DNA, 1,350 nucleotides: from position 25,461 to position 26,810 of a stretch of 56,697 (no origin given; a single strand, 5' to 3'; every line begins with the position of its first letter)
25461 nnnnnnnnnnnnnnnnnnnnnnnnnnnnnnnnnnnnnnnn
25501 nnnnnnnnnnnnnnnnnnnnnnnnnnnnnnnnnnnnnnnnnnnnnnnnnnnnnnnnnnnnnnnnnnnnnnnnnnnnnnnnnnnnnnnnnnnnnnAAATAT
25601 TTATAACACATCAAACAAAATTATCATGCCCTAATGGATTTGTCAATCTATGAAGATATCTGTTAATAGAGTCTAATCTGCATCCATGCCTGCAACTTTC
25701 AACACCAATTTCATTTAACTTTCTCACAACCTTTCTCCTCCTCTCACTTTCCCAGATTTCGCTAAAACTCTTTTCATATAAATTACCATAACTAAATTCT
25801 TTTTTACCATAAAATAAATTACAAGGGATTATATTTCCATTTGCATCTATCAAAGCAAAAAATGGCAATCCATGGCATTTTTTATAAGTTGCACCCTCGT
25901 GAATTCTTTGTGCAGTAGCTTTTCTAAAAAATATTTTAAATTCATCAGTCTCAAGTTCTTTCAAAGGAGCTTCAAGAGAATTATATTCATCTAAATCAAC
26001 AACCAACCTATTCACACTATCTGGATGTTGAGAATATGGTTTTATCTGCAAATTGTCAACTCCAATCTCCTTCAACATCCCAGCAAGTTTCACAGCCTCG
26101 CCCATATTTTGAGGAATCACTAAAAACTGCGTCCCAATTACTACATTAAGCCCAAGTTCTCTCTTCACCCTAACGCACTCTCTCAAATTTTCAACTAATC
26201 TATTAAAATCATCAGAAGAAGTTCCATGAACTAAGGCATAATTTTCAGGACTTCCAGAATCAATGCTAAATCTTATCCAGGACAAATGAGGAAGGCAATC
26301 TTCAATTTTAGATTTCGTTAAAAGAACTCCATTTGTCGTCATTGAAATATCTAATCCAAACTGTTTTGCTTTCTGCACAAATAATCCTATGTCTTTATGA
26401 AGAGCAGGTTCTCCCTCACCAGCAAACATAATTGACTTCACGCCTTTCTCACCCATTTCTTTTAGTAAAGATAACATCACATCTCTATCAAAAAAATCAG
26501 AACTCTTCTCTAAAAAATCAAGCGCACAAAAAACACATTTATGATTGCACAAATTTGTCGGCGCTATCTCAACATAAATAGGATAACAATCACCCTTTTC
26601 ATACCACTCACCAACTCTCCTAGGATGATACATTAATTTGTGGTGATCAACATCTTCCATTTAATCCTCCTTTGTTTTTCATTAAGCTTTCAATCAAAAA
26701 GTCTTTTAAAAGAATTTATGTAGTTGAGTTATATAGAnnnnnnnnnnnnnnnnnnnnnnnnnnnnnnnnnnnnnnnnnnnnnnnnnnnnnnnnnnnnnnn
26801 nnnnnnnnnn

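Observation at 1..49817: Extreme concentration of radical SAM enzymes (13 complete + 1 truncated) in one about 50-kb island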

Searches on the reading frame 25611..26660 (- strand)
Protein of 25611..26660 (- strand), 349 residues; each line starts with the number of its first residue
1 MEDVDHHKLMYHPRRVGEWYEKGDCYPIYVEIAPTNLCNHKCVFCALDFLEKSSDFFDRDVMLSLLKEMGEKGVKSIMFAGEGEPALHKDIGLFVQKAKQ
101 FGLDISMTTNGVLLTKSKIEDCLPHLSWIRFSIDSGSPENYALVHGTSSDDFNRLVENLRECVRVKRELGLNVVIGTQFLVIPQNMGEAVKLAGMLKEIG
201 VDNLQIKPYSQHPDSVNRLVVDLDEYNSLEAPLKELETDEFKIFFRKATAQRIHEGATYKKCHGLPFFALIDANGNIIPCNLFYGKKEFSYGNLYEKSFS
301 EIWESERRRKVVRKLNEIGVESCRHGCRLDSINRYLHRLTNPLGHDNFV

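Call 4: search_protein_families(library=pfam, proteins=[window:25611-26660:-], max_evalue=0.01)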
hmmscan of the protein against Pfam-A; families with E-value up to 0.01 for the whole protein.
window:25611-26660:- (349 aa): 2 families
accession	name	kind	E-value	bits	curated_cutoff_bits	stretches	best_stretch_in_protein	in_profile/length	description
PF04055.27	Radical_SAM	-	4.5e-18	66.4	29.5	1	34-166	3-140/166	Radical SAM superfamily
PF13186.11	SPASM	-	5.6e-10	39.8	21.5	1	268-327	7-66/67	Iron-sulfur cluster-binding domain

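Call 11: search_protein_families(library=ncbifam, proteins=[window:25611-26660:-], max_evalue=0.001)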
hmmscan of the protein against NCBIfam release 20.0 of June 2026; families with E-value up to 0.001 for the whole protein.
window:25611-26660:- (349 aa): 59 families (the best 25 are shown)
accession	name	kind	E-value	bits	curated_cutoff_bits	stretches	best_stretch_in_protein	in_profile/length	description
TIGR04317.1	W_rSAM_matur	equivalog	3.6e-31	108.5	380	1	28-324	6-311/349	tungsten cofactor oxidoreductase radical SAM maturase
NF038283.1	viperin_w_prok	equivalog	8.7e-20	71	180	1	35-175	9-162/281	viperin family antiviral radical SAM protein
TIGR02668.1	moaA_archaeal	equivalog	1.5e-18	66.8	325.25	1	32-212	14-189/303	GTP 3',8-cyclase MoaA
NF050035.1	rSAM_WgK_link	exception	1.2e-16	60.7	650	2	26-165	7-146/367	radical SAM/SPASM peptide maturase WgkB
NF001199.0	PRK00164.2-1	equivalog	2.1e-16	59.9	231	1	32-175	16-159/308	GTP 3',8-cyclase MoaA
TIGR04347.1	pseudo_SAM_Halo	equivalog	6.2e-16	58.6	525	1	34-218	44-223/390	TIGR04347 family pseudo-SAM/SPASM protein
TIGR02666.1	moaA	equivalog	1e-15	57.6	284.05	1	29-178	11-167/336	GTP 3',8-cyclase MoaA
TIGR04055.1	rSAM_NirJ2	equivalog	1.1e-15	58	500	1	34-162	6-133/326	putative heme d1 biosynthesis radical SAM protein NirJ2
TIGR04054.1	rSAM_NirJ1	equivalog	1.5e-14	53.5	650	1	32-176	40-183/387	putative heme d1 biosynthesis radical SAM protein NirJ1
NF045574.1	sacti_mat_StsB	exception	2.3e-13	49.8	625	1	31-306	99-363/466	StsB family radical SAM/SPASM domain sactipeptide maturase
TIGR04426.1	rSAM_desII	equivalog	2.9e-13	49.4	450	1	24-199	110-289/468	dTDP-4-amino-4,6-dideoxy-D-glucose ammonia-lyase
TIGR04311.1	rSAM_Geo_metal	subfamily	4.7e-13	49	400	1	27-208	2-189/423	radical SAM/SPASM family putative metalloenzyme maturase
TIGR02109.1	PQQ_syn_pqqE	equivalog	5.6e-13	48.5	381.35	1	27-324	6-300/358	pyrroloquinoline quinone biosynthesis protein PqqE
TIGR04466.1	rSAM_BlsE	equivalog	1.1e-12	48.1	400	1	35-205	10-171/327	cytosylglucuronate decarboxylase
TIGR04303.1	GeoRSP_rSAM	equivalog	1.5e-12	47.7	400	1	27-205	4-173/325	GeoRSP system radical SAM/SPASM protein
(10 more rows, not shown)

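Call 27: search_solved_structures(query=window:25611-26660:-, max_evalue=0.001)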
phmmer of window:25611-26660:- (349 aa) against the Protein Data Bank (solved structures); distinct sequences matched with E-value up to 0.001: 13.
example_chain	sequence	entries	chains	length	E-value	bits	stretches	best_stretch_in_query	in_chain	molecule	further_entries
7vob_C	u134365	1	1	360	8.2e-10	41.4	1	23-205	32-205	Cytosylglucuronate decarboxylase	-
7voc_C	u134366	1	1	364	8.4e-10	41.3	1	23-205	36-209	Cytosylglucuronate decarboxylase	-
5v1q_A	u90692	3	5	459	4e-07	32.5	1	26-121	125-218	Radical SAM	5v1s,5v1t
1tv7_A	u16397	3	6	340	2.1e-06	30.2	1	32-137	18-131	Molybdenum cofactor biosynthesis protein A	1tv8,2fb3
2fb2_A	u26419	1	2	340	2.4e-06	30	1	32-137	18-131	Molybdenum cofactor biosynthesis protein A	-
4m7t_A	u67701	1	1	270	6.3e-06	28.6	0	29-127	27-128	BtrN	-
8hzv_A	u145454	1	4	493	1.4e-05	27.5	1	25-196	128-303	Radical S-Adenosyl-L-methionine Enzyme DesII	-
8hzy_A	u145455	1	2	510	1.5e-05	27.4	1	25-196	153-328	DesII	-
5vsl_A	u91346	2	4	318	0.00034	22.9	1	26-192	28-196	Radical S-adenosyl methionine domain-containing protein 2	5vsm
6q2p_A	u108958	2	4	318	0.00035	22.9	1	26-192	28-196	Radical S-adenosyl methionine domain-containing protein 2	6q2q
9dgw_A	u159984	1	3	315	0.00062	22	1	25-176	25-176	Radical SAM core domain-containing protein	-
9dfw_A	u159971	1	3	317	0.00066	22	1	25-176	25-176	Radical SAM core domain-containing protein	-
6b4c_A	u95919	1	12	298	0.00097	21.4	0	27-176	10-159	Viperin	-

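Call 55: find_homologous_proteins(query=window:25611-26660:-, max_evalue=1e-15)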
Query window:25611-26660:- (349 aa): 2224 proteins with E <= 1e-15 among 3625 candidates; the best 120 are listed.
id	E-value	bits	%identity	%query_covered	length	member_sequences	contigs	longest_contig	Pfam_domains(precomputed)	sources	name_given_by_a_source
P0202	5.5e-240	813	100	100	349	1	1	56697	PF13186.12,PF04055.28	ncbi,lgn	ncbi:MAG: radical SAM/SPASM domain-containing protein [archaeon]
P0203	3.0e-173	594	71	99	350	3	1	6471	PF13186.12,PF04055.28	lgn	-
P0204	4.2e-169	580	69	99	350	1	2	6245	PF13186.12,PF04055.28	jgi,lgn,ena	-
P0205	2.8e-168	577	69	99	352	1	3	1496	PF13186.12,PF04055.28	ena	-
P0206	9.9e-168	576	69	99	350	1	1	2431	PF13186.12,PF04055.28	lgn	-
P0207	1.8e-167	575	68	99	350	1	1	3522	PF13186.12,PF04055.28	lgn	-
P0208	4.8e-167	573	70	99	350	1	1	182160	PF13186.12,PF04055.28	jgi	jgi:GTP 3',8-cyclase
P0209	1.5e-166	572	69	99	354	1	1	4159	PF13186.12,PF04055.28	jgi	-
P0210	2.9e-164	564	67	99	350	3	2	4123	PF13186.12,PF04055.28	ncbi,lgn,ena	ncbi:MAG: radical SAM protein [Nanoarchaeota archaeon]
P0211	2.5e-162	558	65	99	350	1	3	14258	PF13186.12,PF04055.28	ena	-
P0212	1.2e-161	556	66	99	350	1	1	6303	PF13186.12,PF04055.28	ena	-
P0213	2.7e-161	555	67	99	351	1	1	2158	PF13186.12,PF04055.28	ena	-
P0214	1.1e-160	553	67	99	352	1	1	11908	PF13186.12,PF04055.28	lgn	-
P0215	3.0e-159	548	65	100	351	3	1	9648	PF13186.12,PF04055.28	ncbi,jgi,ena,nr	ncbi:MAG: radical SAM protein [Nanoarchaeota archaeon]|nr:radical SAM protein [Nanoarchaeota archaeo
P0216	6.2e-158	543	64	99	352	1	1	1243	PF13186.12,PF04055.28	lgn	-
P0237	2.6e-152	525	64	100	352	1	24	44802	PF13186.12,PF04055.28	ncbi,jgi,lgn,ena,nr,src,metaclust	ncbi:radical SAM protein [Candidatus Pacearchaeota archaeon]|nr:radical SAM protein [Candidatus Pace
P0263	7.9e-149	513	61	99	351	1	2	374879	PF13186.12,PF04055.28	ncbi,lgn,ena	-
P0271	4.1e-148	511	61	99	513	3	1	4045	PF13186.12,PF04055.28,PF02779.30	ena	-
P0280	2.6e-147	508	60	99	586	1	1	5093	PF07021.19,PF13847.13,PF13489.13,PF13186.12,PF13649.13,PF04055.28,PF01209.25,PF08241.19,PF08242.19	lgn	-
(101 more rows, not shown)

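Call 56: find_encoding_contigs(protein=P0237, flank=10000, max_places=3)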
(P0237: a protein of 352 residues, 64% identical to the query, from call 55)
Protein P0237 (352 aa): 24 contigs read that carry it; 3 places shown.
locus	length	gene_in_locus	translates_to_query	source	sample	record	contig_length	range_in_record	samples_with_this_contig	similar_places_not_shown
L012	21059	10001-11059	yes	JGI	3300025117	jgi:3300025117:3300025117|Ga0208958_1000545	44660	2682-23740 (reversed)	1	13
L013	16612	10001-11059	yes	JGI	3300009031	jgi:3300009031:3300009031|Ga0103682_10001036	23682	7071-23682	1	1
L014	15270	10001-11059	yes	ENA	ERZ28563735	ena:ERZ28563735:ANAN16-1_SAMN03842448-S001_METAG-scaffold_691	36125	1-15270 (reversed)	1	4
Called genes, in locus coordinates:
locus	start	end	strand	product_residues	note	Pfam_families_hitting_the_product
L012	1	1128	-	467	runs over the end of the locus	PF04055:Radical_SAM, PF06969:HemN_C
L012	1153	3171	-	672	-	PF04055:Radical_SAM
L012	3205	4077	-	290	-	PF01370:Epimerase, PF04321:RmlD_sub_bind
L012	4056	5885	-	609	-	PF02310:B12-binding, PF04055:Radical_SAM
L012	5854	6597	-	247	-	PF08241:Methyltransf_11 (weak)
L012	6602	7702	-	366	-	PF04055:Radical_SAM, PF13186:SPASM (weak)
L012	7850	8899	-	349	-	-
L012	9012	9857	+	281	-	-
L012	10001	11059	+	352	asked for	PF04055:Radical_SAM, PF13186:SPASM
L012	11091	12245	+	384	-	PF13439:Glyco_transf_4, PF13579:Glyco_trans_4_4, PF20706:GT4-conflict, PF00534:Glycos_transf_1, PF13692:Glyco_trans_1_4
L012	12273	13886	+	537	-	-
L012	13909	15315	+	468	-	PF02310:B12-binding, PF04055:Radical_SAM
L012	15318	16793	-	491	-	PF02310:B12-binding, PF19864:Radical_SAM_N2 (faint), PF04055:Radical_SAM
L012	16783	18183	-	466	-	PF02310:B12-binding, PF04055:Radical_SAM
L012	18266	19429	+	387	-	PF13439:Glyco_transf_4, PF00534:Glycos_transf_1, PF13692:Glyco_trans_1_4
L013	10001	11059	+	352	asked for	PF04055:Radical_SAM, PF13186:SPASM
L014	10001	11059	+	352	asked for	PF04055:Radical_SAM, PF13186:SPASM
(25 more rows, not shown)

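Call 57: find_encoding_contigs(protein=P0263, flank=10000, max_places=2)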
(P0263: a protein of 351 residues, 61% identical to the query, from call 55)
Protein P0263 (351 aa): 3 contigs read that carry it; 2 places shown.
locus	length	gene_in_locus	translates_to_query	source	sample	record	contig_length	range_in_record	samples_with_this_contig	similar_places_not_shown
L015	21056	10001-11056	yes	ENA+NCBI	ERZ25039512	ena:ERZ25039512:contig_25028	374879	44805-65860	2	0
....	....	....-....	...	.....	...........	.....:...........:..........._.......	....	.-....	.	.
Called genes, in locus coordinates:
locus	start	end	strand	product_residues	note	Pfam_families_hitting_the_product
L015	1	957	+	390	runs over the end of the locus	PF20706:GT4-conflict (faint), PF00534:Glycos_transf_1, PF13692:Glyco_trans_1_4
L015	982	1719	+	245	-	PF13489:Methyltransf_23, PF01209:Ubie_methyltran (weak), PF07021:MetW (weak), PF13847:Methyltransf_31, PF08241:Methyltransf_11, PF08242:Methyltransf_12 (weak), PF13649:Methyltransf_25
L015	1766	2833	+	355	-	PF04055:Radical_SAM, PF13186:SPASM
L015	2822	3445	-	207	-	PF05219:DREV, PF13489:Methyltransf_23, PF07021:MetW, PF13847:Methyltransf_31, PF08241:Methyltransf_11, PF08242:Methyltransf_12, PF13649:Methyltransf_25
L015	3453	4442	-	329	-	PF01370:Epimerase, PF02719:Polysacc_synt_2 (weak), PF04321:RmlD_sub_bind (weak), PF16363:GDP_Man_Dehyd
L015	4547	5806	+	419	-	-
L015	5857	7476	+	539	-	PF02310:B12-binding, PF04055:Radical_SAM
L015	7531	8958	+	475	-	PF02310:B12-binding, PF04055:Radical_SAM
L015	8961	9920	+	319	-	PF01075:Glyco_transf_9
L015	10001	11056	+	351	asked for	PF04055:Radical_SAM, PF13186:SPASM (weak)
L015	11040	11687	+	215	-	PF00676:E1_dh, PF13292:DXP_synthase_N (weak)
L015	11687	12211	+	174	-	PF02779:Transket_pyr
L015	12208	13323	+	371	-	PF04055:Radical_SAM, PF13186:SPASM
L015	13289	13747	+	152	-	PF00293:NUDIX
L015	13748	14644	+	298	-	PF04055:Radical_SAM, PF13353:Fer4_12 (faint)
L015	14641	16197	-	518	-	PF01943:Polysacc_synt, PF03023:MurJ, PF13440:Polysacc_synt_3, PF01554:MatE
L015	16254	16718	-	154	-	-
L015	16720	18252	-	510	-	PF00595:PDZ (faint), PF17820:PDZ_6, PF02355:SecD_SecF_C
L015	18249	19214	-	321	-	PF02355:SecD_SecF_C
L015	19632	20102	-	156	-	-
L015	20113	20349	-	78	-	-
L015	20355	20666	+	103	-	-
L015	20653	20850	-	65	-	PF01194:RNA_pol_N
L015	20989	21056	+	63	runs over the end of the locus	-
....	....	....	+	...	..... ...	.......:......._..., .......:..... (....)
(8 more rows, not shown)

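Call 77: predict_structure(alignment_id=A2)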
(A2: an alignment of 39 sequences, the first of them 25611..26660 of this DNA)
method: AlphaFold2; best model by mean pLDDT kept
length: 349 residues; sequences in the alignment: 39
mean_pLDDT: 90.8   pTM: 0.89
mean pLDDT of the five models: 90.8, 90.6, 90.6, 86.9, 82.4
residues with pLDDT >= 90: 247; 70-90: 82; 50-70: 12; < 50: 8
segments of 3 or more residues with pLDDT < 50: 1-4, 46-48
pLDDT, mean of each block of 10 residues (from residue 1): 56 89 92 92 64 83 98 95 91 98 97 95 98 97 95 98 98 97 95 98 95 82 95 96 94 89 91 93 86 98 97 92 85 87 70
secondary structure, 60 per line:
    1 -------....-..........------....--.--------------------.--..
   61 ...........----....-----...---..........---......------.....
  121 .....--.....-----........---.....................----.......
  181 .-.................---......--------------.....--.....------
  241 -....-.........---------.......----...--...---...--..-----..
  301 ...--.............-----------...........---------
elements in order: H8-11 H13-22 E29-32 H59-71 E76-79 H91-100 E104-109 H116-125 E128-132 H138-145 H149-169 E174-181 H183-199 E203-208 H223-227 H230-234 E242-245 H247-255 E268-271 E276-278 H299-303 H306-318 H330-340

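Call 80: fold_search(model_id=the predicted structure, library=pdb)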
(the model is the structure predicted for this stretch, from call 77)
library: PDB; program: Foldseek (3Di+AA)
matches with E <= 10: 1832; with E <= 0.001: 242
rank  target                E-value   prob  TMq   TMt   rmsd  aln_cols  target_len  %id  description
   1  8hzv_C                2.7e-17  1.00  0.74  0.56   4.7       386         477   16  The crystal structure of a Radical SAM Enzyme DesII (released 2024-07-10)
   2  8hzv_B                3.6e-17  1.00  0.68  0.52   5.5       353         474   18  The crystal structure of a Radical SAM Enzyme DesII (released 2024-07-10)
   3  8hzy_A                4.3e-17  1.00  0.72  0.56   5.1       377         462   18  The crystal structure of a Radical SAM Enzyme DesII (released 2024-07-10)
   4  5v1q_A                4.5e-17  1.00  0.65  0.54   5.2       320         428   19  Crystal structure of Streptococcus suis SuiB (released 2017-08-30)
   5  5v1s_A                5.4e-17  1.00  0.66  0.55   4.9       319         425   19  Crystal structure of Streptococcus suis SuiB bound to S-adenosylmethionine (released 2017-08-30)
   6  8hzv_A                5.7e-17  1.00  0.75  0.56   4.4       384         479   18  The crystal structure of a Radical SAM Enzyme DesII (released 2024-07-10)
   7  5v1t_A                8.6e-17  1.00  0.67  0.54   5.5       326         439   19  Crystal structure of Streptococcus suis SuiB bound to precursor peptide SuiA (released 2017-08-30)
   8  8hzv_D                8.6e-17  1.00  0.69  0.53   5.0       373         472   18  The crystal structure of a Radical SAM Enzyme DesII (released 2024-07-10)
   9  8hzy_B                1.5e-16  1.00  0.73  0.57   4.6       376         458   18  The crystal structure of a Radical SAM Enzyme DesII (released 2024-07-10)
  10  5v1s_B                1.1e-15  1.00  0.65  0.54   6.1       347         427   19  Crystal structure of Streptococcus suis SuiB bound to S-adenosylmethionine (released 2017-08-30)
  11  5v1q_B                1.3e-15  1.00  0.67  0.55   6.0       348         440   19  Crystal structure of Streptococcus suis SuiB (released 2017-08-30)
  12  6efn                  7.9e-15  1.00  0.64  0.59   6.1       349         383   18  Structure of a RiPP maturase, SkfB (released 2018-10-24)
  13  7vob                  1.3e-14  1.00  0.68  0.72   4.7       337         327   21  The crystal structure of a Radical SAM Enzyme BlsE involved in the Biosynthesis of Blasticidin S (released 2022-05-04)
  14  4k37_A                4.3e-13  1.00  0.57  0.55   7.8       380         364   18  Native anSMEcpe with bound AdoMet (released 2013-05-08)
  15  5why_B                4.6e-13  1.00  0.61  0.52  10.3       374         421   17  Structural Insights into Thioether Bond Formation in the Biosynthesis of Sactipeptides (released 2017-07-26)
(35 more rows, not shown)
